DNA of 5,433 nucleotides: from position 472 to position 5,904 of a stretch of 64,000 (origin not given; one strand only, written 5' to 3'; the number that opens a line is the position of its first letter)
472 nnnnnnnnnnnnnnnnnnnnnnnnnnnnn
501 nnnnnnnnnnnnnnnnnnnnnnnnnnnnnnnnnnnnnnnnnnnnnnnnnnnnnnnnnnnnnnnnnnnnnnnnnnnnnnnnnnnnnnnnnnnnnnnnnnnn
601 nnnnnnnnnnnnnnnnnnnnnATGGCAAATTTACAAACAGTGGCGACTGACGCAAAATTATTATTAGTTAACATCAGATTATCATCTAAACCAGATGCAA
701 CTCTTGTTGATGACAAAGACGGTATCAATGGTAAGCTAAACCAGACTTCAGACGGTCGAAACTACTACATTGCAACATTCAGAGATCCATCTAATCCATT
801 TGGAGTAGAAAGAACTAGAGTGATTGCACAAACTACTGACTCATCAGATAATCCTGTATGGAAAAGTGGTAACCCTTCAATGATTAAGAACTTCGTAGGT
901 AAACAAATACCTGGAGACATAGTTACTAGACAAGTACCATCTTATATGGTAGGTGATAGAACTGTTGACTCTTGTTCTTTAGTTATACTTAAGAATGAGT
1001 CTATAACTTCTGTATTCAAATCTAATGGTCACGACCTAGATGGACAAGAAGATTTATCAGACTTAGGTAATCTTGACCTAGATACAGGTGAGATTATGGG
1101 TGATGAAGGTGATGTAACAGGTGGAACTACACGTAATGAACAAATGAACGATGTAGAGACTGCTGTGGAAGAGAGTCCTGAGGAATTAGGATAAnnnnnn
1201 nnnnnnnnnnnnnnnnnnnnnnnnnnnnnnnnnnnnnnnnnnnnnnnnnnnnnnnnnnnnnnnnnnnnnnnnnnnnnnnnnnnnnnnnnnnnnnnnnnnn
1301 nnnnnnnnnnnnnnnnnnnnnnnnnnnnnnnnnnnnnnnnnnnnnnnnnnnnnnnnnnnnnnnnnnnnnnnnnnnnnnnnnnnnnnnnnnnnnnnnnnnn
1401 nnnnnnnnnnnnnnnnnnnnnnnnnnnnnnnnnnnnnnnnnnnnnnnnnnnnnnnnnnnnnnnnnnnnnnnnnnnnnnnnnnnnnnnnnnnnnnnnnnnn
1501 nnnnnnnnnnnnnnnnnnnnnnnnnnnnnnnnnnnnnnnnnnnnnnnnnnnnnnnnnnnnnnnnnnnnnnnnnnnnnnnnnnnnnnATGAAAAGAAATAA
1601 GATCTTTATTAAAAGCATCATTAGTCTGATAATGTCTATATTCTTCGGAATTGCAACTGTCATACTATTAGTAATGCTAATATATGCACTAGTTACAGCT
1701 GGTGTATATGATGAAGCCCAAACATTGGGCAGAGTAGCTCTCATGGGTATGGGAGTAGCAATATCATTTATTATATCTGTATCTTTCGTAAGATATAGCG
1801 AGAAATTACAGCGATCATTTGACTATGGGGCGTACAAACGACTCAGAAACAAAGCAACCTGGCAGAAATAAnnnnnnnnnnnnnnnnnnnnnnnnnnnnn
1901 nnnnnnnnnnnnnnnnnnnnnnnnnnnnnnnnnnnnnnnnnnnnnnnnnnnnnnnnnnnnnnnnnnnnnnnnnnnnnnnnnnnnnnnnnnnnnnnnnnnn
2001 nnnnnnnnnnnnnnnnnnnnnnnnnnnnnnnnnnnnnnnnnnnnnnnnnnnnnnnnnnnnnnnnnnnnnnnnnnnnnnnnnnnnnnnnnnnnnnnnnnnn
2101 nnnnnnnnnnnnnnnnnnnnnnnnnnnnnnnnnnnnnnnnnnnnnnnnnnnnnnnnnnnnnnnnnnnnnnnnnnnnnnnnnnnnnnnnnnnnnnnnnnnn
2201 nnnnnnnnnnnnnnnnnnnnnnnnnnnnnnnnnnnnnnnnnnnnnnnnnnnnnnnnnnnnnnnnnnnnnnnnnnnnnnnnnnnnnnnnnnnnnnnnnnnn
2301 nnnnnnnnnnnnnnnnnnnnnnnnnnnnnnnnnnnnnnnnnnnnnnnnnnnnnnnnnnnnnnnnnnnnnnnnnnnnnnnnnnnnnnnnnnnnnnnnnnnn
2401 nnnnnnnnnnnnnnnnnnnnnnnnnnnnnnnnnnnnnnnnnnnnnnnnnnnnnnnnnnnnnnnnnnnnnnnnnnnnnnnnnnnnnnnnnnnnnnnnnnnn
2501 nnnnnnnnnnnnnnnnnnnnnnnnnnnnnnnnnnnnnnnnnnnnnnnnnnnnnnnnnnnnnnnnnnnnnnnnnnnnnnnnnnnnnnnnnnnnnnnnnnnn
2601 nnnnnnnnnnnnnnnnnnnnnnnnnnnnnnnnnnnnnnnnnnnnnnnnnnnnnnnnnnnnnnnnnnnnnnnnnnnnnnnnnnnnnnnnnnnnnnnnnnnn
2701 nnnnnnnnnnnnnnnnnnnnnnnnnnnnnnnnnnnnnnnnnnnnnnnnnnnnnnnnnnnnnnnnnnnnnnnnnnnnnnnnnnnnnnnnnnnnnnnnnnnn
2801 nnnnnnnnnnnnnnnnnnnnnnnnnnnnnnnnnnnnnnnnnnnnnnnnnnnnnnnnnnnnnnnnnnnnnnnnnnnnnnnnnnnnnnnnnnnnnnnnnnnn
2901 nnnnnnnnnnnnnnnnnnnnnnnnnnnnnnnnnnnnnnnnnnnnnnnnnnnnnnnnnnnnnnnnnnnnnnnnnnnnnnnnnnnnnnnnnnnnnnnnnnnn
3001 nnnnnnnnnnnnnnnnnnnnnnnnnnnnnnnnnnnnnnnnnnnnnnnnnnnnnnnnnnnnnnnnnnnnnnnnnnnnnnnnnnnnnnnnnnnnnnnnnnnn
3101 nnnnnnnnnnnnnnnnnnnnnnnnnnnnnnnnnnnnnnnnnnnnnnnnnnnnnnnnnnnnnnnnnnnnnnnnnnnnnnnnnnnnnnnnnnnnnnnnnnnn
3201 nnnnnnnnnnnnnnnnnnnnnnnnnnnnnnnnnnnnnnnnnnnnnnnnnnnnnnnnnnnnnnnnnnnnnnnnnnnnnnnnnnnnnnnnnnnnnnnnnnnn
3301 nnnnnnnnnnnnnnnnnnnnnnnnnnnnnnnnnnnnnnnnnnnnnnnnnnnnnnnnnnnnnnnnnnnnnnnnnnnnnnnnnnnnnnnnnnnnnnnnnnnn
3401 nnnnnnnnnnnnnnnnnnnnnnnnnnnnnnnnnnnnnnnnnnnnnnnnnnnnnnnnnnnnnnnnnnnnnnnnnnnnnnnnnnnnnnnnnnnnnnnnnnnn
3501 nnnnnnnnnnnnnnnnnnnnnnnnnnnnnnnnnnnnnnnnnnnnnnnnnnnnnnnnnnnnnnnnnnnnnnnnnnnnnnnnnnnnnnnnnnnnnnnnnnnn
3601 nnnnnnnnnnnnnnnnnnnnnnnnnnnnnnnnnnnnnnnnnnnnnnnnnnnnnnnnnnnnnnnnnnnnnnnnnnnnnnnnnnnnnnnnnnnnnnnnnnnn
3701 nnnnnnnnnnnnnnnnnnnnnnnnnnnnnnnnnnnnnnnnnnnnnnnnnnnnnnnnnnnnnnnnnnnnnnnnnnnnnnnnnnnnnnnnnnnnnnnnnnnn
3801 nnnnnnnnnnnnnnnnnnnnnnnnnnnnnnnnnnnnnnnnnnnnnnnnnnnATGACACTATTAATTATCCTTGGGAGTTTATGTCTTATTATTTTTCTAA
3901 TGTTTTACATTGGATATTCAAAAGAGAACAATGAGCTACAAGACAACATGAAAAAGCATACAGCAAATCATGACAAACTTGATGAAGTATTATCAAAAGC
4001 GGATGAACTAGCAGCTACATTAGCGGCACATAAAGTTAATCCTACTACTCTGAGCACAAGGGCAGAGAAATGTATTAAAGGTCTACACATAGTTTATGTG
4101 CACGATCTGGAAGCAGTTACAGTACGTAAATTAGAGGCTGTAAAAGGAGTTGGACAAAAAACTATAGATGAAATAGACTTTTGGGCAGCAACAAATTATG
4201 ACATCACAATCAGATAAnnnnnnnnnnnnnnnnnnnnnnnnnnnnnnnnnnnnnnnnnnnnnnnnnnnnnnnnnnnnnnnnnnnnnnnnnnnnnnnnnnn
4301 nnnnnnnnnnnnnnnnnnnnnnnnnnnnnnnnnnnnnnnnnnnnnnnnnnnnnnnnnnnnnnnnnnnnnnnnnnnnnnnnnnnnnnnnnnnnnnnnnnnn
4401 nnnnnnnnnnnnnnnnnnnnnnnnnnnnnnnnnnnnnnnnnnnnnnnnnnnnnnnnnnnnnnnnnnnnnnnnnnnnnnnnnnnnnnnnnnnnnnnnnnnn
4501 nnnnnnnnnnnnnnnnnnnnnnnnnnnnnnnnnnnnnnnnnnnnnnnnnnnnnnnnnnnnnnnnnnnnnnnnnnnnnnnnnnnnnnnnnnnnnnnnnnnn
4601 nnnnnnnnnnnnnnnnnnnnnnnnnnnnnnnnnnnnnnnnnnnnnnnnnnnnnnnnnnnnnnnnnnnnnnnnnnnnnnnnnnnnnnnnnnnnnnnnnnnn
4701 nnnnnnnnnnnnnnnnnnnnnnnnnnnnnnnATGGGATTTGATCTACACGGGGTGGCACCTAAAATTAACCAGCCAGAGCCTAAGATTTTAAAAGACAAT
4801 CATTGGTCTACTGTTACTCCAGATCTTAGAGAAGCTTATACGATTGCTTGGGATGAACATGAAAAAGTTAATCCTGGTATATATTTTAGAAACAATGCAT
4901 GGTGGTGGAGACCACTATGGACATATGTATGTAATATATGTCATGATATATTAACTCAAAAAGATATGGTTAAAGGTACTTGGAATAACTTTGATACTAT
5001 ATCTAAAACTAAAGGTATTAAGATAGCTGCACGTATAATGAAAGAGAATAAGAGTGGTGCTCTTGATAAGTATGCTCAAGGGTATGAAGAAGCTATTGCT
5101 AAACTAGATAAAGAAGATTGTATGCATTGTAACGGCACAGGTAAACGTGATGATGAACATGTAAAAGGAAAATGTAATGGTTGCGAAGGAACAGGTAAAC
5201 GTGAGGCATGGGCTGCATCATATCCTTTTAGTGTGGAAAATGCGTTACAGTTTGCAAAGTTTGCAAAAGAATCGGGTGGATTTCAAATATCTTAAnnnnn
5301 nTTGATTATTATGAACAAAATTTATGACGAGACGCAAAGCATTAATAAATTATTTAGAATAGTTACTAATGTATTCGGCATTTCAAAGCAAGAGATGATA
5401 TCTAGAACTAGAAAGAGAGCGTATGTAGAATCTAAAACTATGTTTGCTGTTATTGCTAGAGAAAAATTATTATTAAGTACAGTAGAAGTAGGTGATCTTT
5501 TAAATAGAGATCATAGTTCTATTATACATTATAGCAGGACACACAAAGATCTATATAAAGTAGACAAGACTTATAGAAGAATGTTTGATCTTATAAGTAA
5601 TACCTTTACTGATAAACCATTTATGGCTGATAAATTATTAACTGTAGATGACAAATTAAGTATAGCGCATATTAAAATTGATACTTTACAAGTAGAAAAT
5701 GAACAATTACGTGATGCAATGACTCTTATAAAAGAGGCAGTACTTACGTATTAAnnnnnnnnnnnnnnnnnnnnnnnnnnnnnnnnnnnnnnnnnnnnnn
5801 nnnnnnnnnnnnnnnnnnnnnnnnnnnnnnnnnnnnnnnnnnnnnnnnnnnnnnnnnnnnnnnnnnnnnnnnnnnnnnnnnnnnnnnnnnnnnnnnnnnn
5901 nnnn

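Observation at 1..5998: Early-region 'RNA island': four ORF-free, helix-dense blocks interleaved with small genes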

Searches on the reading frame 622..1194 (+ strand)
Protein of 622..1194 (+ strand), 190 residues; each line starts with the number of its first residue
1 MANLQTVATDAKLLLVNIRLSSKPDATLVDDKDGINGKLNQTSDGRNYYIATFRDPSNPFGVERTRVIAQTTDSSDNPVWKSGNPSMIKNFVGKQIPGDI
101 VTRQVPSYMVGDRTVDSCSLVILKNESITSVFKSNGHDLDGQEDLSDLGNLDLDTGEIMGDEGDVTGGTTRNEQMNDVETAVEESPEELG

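Call 8: search_protein_families(library=phrogs, proteins=[window:622-1194:+], max_evalue=0.01)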
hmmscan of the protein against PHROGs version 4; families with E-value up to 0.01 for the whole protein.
window:622-1194:+ (190 aa): 0 families

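Call 9: search_protein_families(library=pfam, proteins=[window:622-1194:+], max_evalue=0.01)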
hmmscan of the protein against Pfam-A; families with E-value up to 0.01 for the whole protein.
window:622-1194:+ (190 aa): 0 families

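Call 60: search_protein_families(library=pfam, proteins=[window:622-1194:+], max_evalue=0.01)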
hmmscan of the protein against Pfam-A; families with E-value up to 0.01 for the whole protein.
window:622-1194:+ (190 aa): 0 families

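Call 91: find_encoding_contigs(protein=window:622-1194:+, flank=10000, max_places=4)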
Protein window:622-1194:+ (190 aa): 2 contigs read that carry it; 2 places shown.
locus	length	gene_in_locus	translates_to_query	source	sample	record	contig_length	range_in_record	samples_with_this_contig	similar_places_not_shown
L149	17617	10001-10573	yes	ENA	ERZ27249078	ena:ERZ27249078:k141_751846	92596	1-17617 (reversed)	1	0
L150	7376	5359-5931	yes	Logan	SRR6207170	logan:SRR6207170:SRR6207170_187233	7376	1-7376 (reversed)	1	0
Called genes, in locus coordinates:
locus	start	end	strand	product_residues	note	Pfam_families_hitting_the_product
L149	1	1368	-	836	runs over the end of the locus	-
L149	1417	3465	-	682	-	-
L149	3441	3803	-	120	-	-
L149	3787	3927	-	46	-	-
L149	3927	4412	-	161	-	-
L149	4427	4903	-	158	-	PF08291:Peptidase_M15_3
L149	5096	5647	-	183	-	-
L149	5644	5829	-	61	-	-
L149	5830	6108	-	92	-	PF00166:Cpn10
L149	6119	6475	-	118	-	-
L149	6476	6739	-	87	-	-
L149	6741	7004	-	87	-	-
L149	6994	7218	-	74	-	-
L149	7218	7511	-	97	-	-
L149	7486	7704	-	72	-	-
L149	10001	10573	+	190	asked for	-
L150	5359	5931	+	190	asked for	-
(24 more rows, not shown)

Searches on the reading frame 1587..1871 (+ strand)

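Call 8: search_protein_families(library=phrogs, proteins=[window:1587-1871:+], max_evalue=0.01)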
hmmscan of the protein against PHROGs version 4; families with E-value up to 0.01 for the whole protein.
window:1587-1871:+ (94 aa): 1 family
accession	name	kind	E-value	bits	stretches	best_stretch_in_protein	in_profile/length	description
phrog_33249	-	unknown function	0.0089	17.1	0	5-58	5-55/121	-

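Call 9: search_protein_families(library=pfam, proteins=[window:1587-1871:+], max_evalue=0.01)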
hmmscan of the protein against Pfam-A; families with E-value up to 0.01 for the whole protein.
window:1587-1871:+ (94 aa): 1 family
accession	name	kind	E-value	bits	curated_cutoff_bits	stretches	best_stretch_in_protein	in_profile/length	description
PF13197.11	DUF4013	-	0.0014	18.9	26.9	1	5-64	42-105/168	Protein of unknown function (DUF4013)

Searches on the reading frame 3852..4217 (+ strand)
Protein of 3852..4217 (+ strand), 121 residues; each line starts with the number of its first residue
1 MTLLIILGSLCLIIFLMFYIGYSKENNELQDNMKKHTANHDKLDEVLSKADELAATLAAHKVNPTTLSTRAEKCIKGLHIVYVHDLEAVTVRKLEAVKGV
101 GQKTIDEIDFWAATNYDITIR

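Call 8: search_protein_families(library=phrogs, proteins=[window:3852-4217:+], max_evalue=0.01)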
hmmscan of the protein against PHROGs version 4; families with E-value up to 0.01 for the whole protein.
window:3852-4217:+ (121 aa): 1 family
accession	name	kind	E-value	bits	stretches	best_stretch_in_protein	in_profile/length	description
phrog_8821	-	lysis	0.0064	17.6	1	6-84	11-90/130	Rz-like spanin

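Call 9: search_protein_families(library=pfam, proteins=[window:3852-4217:+], max_evalue=0.01)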
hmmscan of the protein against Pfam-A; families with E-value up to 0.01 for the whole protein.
window:3852-4217:+ (121 aa): 1 family
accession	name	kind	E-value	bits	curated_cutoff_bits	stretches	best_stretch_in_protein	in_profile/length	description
PF03118.21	RNA_pol_A_CTD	-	1.2e-08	35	23.8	1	60-108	13-61/67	Bacterial RNA polymerase, alpha chain C terminal domain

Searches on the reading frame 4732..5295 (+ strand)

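Call 8: search_protein_families(library=phrogs, proteins=[window:4732-5295:+], max_evalue=0.01)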
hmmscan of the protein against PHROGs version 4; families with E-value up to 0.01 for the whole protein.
window:4732-5295:+ (187 aa): 7 families
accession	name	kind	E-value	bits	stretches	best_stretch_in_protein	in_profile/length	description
phrog_12902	-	unknown function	3e-05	25.2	1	128-157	24-52/61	-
phrog_6060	-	transcription regulation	0.00075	20.4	1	118-157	4-49/61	anti-termination protein Q-like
phrog_9961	-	unknown function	0.0023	19.6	1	125-156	5-37/99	-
phrog_3931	-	unknown function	0.0024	19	1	126-157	28-56/59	-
phrog_8027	-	unknown function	0.003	18.7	1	129-159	7-41/153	-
phrog_4285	-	integration and excision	0.0056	17.1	1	62-142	138-217/277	transposase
phrog_26458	-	unknown function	0.0073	17.9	0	128-158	2-32/100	-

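Call 9: search_protein_families(library=pfam, proteins=[window:4732-5295:+], max_evalue=0.01)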
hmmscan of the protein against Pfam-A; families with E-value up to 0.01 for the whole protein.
window:4732-5295:+ (187 aa): 1 family
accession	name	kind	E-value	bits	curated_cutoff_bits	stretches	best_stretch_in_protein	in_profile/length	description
PF00684.25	DnaJ_CXXCXGXG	-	0.00027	21.6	32.7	1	130-159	1-29/65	DnaJ central domain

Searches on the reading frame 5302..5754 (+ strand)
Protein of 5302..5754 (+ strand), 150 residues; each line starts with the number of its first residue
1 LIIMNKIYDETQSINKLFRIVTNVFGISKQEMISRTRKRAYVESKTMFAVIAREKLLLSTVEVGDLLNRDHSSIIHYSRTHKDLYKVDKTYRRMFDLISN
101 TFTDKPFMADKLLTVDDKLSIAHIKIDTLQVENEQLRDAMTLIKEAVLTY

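Call 8: search_protein_families(library=phrogs, proteins=[window:5302-5754:+], max_evalue=0.01)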
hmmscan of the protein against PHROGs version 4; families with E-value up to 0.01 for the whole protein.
window:5302-5754:+ (150 aa): 0 families

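Call 9: search_protein_families(library=pfam, proteins=[window:5302-5754:+], max_evalue=0.01)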
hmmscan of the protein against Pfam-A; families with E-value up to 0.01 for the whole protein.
window:5302-5754:+ (150 aa): 1 family
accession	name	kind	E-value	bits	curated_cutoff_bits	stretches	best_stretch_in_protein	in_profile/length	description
PF08299.17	Bac_DnaA_C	-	1e-11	45.1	31.5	1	15-77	2-65/69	Bacterial dnaA protein helix-turn-helix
